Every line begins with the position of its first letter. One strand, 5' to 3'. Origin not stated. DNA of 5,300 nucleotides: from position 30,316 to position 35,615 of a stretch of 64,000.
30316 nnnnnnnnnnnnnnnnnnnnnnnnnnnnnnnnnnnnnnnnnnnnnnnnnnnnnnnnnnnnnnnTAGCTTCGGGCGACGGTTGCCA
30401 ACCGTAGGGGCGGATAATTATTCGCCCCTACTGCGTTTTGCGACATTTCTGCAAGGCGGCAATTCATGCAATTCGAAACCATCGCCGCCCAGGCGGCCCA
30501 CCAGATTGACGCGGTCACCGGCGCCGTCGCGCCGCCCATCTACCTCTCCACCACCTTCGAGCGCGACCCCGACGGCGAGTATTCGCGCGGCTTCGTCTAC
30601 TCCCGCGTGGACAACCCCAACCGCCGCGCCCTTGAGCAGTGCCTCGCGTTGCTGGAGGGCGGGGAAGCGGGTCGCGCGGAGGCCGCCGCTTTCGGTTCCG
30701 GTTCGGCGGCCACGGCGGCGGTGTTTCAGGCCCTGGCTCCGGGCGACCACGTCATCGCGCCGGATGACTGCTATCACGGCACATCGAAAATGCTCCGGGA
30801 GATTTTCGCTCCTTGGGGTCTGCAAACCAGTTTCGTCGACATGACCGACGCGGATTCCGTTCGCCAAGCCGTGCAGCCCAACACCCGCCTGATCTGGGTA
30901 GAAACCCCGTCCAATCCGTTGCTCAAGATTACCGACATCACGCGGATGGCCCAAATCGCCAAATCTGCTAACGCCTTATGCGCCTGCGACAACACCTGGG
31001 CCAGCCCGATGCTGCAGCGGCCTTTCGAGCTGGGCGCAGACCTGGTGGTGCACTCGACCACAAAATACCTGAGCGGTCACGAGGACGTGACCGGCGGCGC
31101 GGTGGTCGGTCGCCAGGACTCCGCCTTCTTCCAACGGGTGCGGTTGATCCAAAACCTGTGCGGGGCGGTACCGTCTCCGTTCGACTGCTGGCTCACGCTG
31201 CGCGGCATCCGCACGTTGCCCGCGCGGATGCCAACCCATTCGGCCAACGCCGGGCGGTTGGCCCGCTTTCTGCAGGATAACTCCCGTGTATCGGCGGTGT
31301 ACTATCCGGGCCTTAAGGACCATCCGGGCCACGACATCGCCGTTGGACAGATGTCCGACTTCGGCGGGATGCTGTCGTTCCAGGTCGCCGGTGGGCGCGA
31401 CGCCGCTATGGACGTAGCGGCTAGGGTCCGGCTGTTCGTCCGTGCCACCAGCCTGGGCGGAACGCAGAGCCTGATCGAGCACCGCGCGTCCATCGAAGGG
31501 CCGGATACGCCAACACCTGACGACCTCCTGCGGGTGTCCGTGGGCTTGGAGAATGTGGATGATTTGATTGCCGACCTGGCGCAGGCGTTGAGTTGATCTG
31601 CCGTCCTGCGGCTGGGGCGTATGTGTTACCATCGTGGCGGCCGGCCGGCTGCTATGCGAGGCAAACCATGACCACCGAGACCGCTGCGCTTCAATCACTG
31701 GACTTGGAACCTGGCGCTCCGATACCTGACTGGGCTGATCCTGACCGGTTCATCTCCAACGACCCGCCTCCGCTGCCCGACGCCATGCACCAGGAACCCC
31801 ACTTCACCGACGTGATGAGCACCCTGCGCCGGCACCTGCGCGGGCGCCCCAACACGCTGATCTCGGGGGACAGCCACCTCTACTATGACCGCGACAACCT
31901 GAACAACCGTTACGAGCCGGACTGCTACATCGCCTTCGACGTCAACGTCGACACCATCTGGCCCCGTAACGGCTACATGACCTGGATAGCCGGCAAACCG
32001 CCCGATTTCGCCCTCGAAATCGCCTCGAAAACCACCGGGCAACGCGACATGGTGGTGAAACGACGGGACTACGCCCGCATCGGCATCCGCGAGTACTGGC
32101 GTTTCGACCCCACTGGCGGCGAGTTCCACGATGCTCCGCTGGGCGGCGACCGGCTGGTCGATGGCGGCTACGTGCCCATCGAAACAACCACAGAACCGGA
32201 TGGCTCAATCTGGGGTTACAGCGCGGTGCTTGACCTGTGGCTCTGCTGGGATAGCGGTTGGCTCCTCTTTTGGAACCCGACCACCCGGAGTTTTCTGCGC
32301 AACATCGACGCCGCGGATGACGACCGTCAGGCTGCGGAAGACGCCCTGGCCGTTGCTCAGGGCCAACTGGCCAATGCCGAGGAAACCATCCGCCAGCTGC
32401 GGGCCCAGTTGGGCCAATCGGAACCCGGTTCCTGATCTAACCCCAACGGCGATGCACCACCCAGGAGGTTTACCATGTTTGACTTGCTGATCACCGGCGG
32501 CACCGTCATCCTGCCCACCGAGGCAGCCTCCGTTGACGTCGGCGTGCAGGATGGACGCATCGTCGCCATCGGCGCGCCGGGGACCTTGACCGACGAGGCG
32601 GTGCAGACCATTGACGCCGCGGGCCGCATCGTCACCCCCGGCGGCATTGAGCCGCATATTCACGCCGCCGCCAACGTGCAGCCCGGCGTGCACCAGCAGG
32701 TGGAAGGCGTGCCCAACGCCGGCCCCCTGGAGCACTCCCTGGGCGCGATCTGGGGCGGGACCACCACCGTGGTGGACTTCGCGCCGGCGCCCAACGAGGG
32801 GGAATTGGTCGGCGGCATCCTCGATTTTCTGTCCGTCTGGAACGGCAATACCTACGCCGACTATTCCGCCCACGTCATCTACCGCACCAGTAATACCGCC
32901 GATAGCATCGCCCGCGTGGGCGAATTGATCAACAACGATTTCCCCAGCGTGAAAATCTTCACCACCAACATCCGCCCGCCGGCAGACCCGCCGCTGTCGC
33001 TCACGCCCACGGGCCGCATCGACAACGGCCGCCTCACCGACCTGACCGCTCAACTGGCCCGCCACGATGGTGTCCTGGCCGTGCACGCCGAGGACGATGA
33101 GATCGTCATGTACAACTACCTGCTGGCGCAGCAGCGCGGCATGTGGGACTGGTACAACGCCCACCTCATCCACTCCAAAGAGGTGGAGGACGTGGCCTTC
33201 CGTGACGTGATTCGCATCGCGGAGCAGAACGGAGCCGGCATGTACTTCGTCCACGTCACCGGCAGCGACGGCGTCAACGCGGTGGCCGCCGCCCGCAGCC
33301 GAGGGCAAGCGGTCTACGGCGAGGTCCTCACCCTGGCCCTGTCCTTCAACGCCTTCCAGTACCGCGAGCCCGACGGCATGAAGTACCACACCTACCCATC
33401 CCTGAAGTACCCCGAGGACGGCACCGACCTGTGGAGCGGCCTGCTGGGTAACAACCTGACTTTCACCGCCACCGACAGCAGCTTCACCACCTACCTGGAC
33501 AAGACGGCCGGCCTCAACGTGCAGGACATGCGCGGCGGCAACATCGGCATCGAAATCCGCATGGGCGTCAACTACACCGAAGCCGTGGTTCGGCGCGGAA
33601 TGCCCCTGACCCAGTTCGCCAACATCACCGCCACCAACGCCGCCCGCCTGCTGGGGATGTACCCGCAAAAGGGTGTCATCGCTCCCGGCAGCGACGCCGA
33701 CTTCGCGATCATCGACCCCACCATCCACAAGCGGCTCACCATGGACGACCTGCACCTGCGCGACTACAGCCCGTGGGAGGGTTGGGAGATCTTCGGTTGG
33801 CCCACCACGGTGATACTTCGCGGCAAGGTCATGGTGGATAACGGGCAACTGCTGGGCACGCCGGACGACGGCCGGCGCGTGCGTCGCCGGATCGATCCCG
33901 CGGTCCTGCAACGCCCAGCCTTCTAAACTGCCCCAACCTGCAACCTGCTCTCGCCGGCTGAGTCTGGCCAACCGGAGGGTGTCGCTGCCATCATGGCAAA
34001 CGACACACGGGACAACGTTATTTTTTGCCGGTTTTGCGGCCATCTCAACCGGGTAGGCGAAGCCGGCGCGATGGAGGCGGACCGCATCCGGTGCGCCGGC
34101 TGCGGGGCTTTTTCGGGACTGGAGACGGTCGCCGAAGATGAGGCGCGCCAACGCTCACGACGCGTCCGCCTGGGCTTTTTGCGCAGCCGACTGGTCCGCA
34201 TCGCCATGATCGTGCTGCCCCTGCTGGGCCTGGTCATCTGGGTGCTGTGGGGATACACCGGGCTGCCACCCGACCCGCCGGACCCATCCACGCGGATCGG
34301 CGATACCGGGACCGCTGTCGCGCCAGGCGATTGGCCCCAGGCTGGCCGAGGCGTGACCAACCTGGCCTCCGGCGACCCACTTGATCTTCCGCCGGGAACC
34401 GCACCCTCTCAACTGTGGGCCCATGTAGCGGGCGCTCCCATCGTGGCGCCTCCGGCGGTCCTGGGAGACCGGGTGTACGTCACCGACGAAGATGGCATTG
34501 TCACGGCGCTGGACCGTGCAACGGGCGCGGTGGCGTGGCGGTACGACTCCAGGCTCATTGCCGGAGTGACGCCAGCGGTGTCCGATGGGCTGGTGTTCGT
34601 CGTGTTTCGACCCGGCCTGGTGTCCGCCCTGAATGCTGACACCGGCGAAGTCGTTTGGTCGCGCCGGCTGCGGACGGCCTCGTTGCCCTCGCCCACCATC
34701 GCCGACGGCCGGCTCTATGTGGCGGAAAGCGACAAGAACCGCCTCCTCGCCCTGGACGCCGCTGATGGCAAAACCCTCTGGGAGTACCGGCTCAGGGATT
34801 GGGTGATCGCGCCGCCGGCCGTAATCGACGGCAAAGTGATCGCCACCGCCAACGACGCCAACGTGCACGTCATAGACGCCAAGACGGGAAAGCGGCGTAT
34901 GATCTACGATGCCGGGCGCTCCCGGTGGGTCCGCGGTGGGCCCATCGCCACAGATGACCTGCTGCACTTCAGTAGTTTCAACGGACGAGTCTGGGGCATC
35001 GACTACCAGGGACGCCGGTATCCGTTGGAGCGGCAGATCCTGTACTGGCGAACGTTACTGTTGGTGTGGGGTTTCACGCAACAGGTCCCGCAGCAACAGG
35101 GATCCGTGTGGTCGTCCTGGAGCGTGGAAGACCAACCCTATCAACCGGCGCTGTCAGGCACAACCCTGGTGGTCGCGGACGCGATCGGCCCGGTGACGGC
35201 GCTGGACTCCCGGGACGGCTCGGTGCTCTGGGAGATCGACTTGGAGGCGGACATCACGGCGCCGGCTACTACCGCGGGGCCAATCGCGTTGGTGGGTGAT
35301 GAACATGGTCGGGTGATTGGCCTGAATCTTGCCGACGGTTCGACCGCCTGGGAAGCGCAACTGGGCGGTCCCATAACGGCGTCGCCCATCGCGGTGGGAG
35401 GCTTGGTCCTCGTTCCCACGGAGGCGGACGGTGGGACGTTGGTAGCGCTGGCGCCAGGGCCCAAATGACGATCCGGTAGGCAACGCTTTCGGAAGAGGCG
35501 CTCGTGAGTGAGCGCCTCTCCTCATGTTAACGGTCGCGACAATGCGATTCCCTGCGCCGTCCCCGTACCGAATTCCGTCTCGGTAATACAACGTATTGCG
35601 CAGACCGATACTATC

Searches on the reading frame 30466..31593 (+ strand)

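Call 33: search_protein_families(library=pfam, proteins=[window:30466-31593:+], max_evalue=0.00001)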
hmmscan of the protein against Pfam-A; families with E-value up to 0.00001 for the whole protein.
window:30466-31593:+ (376 aa): 2 families
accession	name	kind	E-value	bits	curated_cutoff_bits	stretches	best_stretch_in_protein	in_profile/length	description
PF01053.26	Cys_Met_Meta_PP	-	2.2e-124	415.3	27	1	4-375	1-380/381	Cys/Met metabolism PLP-dependent enzyme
PF06838.17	Met_gamma_lyase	-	3.7e-06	26.2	24.2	1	52-219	56-242/405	Methionine gamma-lyase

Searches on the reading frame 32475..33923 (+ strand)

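Call 33: search_protein_families(library=pfam, proteins=[window:32475-33923:+], max_evalue=0.00001)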
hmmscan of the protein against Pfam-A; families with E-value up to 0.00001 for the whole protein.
window:32475-33923:+ (483 aa): 2 families
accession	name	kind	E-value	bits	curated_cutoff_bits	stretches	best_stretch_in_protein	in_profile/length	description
PF01979.26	Amidohydro_1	-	1.4e-15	57.9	25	1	332-452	248-344/345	Amidohydrolase family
PF07969.17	Amidohydro_3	-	3.8e-13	50.2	29.7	1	320-452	359-470/472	Amidohydrolase family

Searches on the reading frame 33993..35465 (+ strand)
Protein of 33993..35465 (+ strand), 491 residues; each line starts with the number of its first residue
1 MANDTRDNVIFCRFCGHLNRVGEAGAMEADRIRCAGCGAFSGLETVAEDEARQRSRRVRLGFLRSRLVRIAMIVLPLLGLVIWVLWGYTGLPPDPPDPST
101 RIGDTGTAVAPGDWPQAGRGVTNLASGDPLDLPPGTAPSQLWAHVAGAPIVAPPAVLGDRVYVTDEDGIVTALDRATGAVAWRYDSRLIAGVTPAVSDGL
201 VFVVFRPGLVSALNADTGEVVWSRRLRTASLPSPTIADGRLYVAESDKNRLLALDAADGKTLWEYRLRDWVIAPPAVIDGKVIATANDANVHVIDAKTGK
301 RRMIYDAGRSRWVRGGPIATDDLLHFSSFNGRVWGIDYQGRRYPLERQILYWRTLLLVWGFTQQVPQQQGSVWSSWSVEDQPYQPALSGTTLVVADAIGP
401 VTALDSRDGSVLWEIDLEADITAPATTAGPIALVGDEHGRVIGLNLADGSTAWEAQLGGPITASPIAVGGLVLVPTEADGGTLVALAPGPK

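Call 34: search_protein_families(library=pfam, proteins=[window:33993-35465:+], max_evalue=0.00001)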
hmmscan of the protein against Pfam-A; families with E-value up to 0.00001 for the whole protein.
window:33993-35465:+ (491 aa): 4 families
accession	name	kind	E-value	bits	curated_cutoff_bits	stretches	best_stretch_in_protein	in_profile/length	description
PF13360.13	PQQ_2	-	1.4e-68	231.5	27.6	4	167-302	2-141/233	Outer membrane protein assembly factor BamB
PF13570.13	Beta-prop_ACSF4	-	3.7e-29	102.6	133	2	141-309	42-214/329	Beta-alanine-activating enzyme, beta-propeller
PF01011.28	PQQ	-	2.6e-17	63.2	26.7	0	233-267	52-85/595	Glucose/ethanol/alcohol dehydrogenase, beta-propeller domain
PF25293.1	Beta-prop_EMC1_N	-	1.6e-08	35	34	0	159-268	32-148/219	EMC1 N-terminal beta-propeller domain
